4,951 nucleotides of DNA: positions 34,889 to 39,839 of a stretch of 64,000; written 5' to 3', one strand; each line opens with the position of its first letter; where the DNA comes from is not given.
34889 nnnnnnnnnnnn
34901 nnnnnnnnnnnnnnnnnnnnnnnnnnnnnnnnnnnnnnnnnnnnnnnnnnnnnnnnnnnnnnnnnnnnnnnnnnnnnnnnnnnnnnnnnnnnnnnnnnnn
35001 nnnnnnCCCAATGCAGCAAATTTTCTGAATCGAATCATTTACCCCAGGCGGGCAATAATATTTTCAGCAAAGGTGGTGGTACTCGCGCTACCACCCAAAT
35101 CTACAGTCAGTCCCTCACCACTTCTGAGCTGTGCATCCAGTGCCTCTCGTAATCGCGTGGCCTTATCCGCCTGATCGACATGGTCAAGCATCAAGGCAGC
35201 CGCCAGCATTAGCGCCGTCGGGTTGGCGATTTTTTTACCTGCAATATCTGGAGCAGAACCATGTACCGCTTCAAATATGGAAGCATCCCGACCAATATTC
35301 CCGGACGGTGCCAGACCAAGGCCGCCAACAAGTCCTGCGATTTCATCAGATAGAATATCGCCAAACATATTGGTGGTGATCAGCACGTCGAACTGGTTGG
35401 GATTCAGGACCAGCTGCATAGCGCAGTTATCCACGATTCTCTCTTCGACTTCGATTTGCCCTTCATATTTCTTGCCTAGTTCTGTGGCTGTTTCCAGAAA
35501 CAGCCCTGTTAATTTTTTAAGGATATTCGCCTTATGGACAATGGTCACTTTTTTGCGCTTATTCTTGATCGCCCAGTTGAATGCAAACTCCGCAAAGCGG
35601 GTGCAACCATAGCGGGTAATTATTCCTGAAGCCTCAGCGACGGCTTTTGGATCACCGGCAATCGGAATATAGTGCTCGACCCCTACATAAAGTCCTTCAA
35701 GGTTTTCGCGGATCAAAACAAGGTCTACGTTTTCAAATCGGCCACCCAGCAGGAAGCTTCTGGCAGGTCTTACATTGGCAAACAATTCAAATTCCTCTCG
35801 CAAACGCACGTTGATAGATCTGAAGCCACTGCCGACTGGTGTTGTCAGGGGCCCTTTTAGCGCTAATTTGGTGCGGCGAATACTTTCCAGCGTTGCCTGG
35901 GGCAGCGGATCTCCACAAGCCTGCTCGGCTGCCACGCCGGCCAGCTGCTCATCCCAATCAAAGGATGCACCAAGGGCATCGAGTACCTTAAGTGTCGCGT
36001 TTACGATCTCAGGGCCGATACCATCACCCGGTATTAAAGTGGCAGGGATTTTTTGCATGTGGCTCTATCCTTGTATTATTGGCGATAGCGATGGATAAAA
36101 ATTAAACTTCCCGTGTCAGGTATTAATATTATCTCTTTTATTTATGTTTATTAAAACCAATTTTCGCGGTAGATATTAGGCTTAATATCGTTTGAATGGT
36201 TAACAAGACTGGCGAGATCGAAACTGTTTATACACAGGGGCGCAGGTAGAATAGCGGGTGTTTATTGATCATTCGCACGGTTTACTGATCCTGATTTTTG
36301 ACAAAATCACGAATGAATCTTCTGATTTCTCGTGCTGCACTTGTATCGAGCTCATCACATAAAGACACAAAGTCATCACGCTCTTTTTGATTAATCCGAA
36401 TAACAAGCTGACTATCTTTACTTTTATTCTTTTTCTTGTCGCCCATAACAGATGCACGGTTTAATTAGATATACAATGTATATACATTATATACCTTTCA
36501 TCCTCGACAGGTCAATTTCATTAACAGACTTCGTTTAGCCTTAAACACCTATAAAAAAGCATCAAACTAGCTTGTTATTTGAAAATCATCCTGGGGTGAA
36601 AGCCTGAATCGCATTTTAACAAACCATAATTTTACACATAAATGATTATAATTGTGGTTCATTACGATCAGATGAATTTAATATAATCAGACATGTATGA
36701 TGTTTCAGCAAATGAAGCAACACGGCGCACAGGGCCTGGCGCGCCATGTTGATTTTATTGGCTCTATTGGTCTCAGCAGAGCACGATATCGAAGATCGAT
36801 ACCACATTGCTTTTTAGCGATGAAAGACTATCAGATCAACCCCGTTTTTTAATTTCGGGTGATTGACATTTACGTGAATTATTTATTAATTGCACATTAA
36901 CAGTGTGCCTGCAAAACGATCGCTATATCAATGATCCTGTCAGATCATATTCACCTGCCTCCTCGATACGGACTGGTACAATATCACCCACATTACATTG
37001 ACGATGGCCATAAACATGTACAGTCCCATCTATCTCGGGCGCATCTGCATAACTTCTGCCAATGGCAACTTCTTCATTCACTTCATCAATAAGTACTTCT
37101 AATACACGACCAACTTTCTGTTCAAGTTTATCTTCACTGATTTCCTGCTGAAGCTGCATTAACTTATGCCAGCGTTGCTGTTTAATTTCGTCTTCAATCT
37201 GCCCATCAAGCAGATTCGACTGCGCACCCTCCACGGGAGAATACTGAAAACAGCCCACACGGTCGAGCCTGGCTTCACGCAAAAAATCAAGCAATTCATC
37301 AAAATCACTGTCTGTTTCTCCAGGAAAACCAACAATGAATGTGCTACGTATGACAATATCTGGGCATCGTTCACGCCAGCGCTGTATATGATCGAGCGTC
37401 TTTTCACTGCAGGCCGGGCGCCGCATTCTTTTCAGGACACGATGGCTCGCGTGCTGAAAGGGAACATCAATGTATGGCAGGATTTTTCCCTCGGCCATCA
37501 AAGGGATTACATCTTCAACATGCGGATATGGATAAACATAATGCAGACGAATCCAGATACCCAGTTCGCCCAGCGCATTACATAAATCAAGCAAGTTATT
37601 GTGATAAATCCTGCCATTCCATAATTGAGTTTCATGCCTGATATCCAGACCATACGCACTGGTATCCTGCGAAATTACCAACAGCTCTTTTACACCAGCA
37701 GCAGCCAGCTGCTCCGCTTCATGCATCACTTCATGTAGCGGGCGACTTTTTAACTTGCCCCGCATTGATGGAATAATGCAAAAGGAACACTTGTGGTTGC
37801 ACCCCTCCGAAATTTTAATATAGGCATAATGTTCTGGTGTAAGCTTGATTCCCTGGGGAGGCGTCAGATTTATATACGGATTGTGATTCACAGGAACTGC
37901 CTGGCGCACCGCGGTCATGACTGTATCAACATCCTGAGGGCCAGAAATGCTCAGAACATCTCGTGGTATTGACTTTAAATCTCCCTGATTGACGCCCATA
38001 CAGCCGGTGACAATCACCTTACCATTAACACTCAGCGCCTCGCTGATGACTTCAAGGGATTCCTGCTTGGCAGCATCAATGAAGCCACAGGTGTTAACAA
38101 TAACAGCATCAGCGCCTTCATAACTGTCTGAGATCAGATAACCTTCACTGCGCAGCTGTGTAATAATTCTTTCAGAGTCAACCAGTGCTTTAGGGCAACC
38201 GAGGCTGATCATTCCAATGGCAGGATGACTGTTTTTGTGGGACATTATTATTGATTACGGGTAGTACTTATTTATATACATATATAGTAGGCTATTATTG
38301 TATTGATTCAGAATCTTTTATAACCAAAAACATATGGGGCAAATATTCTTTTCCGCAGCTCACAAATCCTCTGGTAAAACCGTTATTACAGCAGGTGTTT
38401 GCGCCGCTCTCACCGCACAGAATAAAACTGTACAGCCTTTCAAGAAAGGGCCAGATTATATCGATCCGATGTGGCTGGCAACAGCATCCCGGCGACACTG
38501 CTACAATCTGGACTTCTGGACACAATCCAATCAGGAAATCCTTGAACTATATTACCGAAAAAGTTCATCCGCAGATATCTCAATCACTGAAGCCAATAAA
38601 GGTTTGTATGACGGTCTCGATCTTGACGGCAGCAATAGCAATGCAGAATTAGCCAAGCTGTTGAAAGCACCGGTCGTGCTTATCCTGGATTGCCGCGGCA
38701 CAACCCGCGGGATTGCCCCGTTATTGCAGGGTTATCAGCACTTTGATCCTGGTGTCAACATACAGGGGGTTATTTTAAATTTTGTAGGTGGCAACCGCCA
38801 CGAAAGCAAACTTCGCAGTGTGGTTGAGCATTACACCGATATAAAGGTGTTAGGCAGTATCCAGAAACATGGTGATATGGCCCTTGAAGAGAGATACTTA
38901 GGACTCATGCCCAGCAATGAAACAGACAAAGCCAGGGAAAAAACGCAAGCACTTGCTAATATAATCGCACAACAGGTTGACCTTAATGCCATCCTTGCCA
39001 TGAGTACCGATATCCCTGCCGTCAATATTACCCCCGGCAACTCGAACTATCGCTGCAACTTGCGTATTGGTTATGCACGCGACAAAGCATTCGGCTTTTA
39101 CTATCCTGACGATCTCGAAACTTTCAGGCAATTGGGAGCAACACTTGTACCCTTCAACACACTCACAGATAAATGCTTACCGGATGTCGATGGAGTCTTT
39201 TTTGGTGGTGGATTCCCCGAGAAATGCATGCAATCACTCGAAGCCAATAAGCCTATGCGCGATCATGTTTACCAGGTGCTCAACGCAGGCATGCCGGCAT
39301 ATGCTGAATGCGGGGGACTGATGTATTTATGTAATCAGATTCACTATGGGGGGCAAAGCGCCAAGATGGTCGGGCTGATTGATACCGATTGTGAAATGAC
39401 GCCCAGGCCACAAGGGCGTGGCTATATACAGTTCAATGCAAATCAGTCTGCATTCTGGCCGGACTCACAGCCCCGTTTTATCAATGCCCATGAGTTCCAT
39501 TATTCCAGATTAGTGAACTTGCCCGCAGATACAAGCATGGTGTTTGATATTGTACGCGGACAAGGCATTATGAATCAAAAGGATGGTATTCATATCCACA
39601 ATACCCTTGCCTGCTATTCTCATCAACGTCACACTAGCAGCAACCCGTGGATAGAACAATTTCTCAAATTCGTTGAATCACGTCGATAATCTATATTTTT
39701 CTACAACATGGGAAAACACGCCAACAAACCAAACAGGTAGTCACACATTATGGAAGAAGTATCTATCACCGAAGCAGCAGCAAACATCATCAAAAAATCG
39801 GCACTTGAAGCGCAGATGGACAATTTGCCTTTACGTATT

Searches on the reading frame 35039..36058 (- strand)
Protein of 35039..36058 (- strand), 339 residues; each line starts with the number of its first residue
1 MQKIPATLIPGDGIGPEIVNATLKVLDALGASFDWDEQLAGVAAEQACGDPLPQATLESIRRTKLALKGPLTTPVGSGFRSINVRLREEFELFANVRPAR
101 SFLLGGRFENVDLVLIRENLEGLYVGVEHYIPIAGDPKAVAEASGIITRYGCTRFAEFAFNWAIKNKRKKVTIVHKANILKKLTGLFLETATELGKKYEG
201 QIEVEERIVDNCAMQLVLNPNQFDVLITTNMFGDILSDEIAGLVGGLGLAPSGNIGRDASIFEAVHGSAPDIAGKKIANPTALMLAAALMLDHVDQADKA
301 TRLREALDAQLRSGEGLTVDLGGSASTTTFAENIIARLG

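Call 45: search_protein_families(library=ncbifam, proteins=[window:35039-36058:-], max_evalue=0.00001)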
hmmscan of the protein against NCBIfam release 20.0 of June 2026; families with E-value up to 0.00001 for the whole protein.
window:35039-36058:- (339 aa): 16 families
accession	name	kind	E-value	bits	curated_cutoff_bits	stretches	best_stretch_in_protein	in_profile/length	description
NF006529.0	PRK08997.1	equivalog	7.5e-135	449.2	510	1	4-338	4-335/335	isocitrate dehydrogenase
NF006673.0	PRK09222.1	equivalog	5.2e-106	355.5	509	1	2-339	3-342/482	NADP-dependent isocitrate dehydrogenase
TIGR02088.1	LEU3_arch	subfamily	9.6e-103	343.8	409.8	1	8-335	3-324/324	isopropylmalate/isohomocitrate dehydrogenases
NF040626.1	AksF2_Meth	equivalog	1.1e-102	343.7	540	1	6-338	4-330/333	homoisocitrate dehydrogenase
TIGR00175.1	mito_nad_idh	equivalog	1.5e-101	339.9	432.4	1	3-338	3-334/334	isocitrate dehydrogenase (NAD(+))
NF040619.1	AksF_Meth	equivalog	3e-95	319.2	500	1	7-334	5-343/343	homoisocitrate dehydrogenase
TIGR02924.1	ICDH_alpha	equivalog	1.5e-87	294.7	561.35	1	5-339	2-338/473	isocitrate dehydrogenase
NF002898.0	PRK03437.1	equivalog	7.8e-72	242.4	393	1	6-337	7-344/347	3-isopropylmalate dehydrogenase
NF040855.1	iso_homocit_dh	equivalog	8.7e-68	229.1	680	1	7-336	5-317/345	isocitrate--homoisocitrate dehydrogenase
TIGR00169.1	leuB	equivalog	1.1e-65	221.9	353.2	1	7-335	3-346/349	3-isopropylmalate dehydrogenase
TIGR00183.1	prok_nadp_idh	equivalog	6.7e-65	219.5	567.3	2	8-197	31-251/417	isocitrate dehydrogenase (NADP(+))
TIGR02089.1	TTC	equivalog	1.1e-62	212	470.4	1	6-338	6-352/352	tartrate dehydrogenase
NF005036.0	PRK06451.1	equivalog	9.8e-62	209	484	1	9-313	29-379/412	NADP-dependent isocitrate dehydrogenase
NF005425.0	PRK07006.1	equivalog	6e-61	206.4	490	3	198-313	271-386/416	NADP-dependent isocitrate dehydrogenase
NF006048.0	PRK08194.1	equivalog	7.2e-57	193.1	501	1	1-338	1-349/352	tartrate dehydrogenase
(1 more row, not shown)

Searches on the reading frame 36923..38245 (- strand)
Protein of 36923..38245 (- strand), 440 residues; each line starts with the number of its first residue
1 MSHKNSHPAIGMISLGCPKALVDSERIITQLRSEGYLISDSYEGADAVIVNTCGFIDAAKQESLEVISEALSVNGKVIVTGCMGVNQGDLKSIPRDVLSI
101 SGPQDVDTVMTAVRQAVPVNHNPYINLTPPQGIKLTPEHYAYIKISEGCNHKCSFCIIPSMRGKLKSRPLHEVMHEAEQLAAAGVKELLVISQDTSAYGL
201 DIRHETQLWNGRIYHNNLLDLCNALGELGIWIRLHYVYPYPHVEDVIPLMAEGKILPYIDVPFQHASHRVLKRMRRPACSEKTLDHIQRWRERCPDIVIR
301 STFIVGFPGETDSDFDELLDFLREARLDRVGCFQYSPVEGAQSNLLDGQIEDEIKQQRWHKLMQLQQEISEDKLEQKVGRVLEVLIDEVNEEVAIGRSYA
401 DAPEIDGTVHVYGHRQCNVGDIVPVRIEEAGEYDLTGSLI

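Call 45: search_protein_families(library=ncbifam, proteins=[window:36923-38245:-], max_evalue=0.00001)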
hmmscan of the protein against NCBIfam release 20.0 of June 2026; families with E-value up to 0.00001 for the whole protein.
window:36923-38245:- (440 aa): 15 families
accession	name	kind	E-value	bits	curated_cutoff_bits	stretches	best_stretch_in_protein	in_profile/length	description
TIGR01125.1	TIGR01125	equivalog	1.6e-172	574.5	356.95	1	10-437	2-432/432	30S ribosomal protein S12 methylthiotransferase RimO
TIGR00089.1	TIGR00089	subfamily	1.6e-104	350.1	251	1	12-437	4-429/429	MiaB/RimO family radical SAM methylthiotransferase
TIGR01579.1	MiaB-like-C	equivalog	8e-69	232.9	357.05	1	13-400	2-396/416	tRNA (N(6)-L-threonylcarbamoyladenosine(37)-C(2))-methylthiotransferase MtaB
TIGR01574.1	miaB-methiolase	equivalog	3.9e-64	217.3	355.3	1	14-439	6-436/437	tRNA (N6-isopentenyl adenosine(37)-C2)-methylthiotransferase MiaB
TIGR01578.1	MiaB-like-B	hypoth_equivalog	2.5e-62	211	314.7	1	14-429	6-410/421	tRNA (N(6)-L-threonylcarbamoyladenosine(37)-C(2))-methylthiotransferase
NF010916.0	PRK14336.1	equivalog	1.8e-40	139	606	1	12-439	6-412/418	tRNA (N6-isopentenyl adenosine(37)-C2)-methylthiotransferase MiaB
TIGR04014.1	B12_SAM_MJ_0865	equivalog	2e-19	69.7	360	1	141-341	161-352/434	methyl-coenzyme M reductase glutamine C-methyltransferase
TIGR04013.1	B12_SAM_MJ_1487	hypoth_equivalog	3.8e-16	58.9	251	1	120-342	131-352/382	TIGR04013 family B12-binding domain/radical SAM domain-containing protein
TIGR04479.1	bcpD_PhpK_rSAM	subfamily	1.6e-14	53.2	600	2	265-327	351-411/504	PhpK family radical SAM P-methyltransferase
TIGR04428.1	B12_rSAM_trp_MT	equivalog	6.7e-09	34.7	500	1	145-319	221-392/558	tryptophan 2-C-methyltransferase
NF009544.0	PRK12928.1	subfamily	2.6e-07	30.2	210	0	268-335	181-247/300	lipoyl synthase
NF004019.1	PRK05481.1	subfamily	2.5e-06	27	203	0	268-335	161-227/286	lipoyl synthase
NF053743.1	LipS2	equivalog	5.7e-06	26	270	0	258-387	129-254/292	LipS2 family lipoyl synthase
TIGR04295.1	B12_rSAM_oligo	hypoth_equivalog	7.7e-06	24.8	400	0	141-191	201-251/422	TIGR04295 family B12-binding domain-containing radical SAM protein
TIGR03904.1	SAM_YgiQ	equivalog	9.6e-06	24.4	462.35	0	143-182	297-337/558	YgiQ family radical SAM protein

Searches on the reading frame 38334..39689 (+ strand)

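Call 45: search_protein_families(library=ncbifam, proteins=[window:38334-39689:+], max_evalue=0.00001)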
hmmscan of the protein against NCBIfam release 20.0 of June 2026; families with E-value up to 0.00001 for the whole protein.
window:38334-39689:+ (451 aa): 7 families
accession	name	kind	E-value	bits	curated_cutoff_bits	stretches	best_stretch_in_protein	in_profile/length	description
TIGR00379.1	cobB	subfamily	2.4e-125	419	261.4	1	11-446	9-446/449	cobyrinic/hydrogenobyrinic acid a,c-diamide synthase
NF033195.1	F430_CfbB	exception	3.4e-125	418.4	560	1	4-444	2-450/451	Ni-sirohydrochlorin a,c-diamide synthase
NF002204.1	PRK01077.1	equivalog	7.9e-125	417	254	1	3-431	3-418/420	cobyrinic acid a,c-diamide synthase CobB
NF053748.1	bifunc_CobBC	exception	1.5e-87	294.7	950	1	4-435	4-431/797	bifunctional hydrogenobyrinic acid a,c-diamide synthase/histidinol phosphate aminotransferase CobBC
NF010471.0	PRK13896.1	equivalog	6.1e-70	236.4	693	1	6-436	6-424/433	cobyrinic acid a,c-diamide synthase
NF004921.0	PRK06278.1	equivalog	6.7e-07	28.6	354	1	4-223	242-457/482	cobyrinic acid a,c-diamide synthase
NF001989.1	PRK00784.1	equivalog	6.9e-06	25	273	0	8-37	7-36/480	cobyric acid synthase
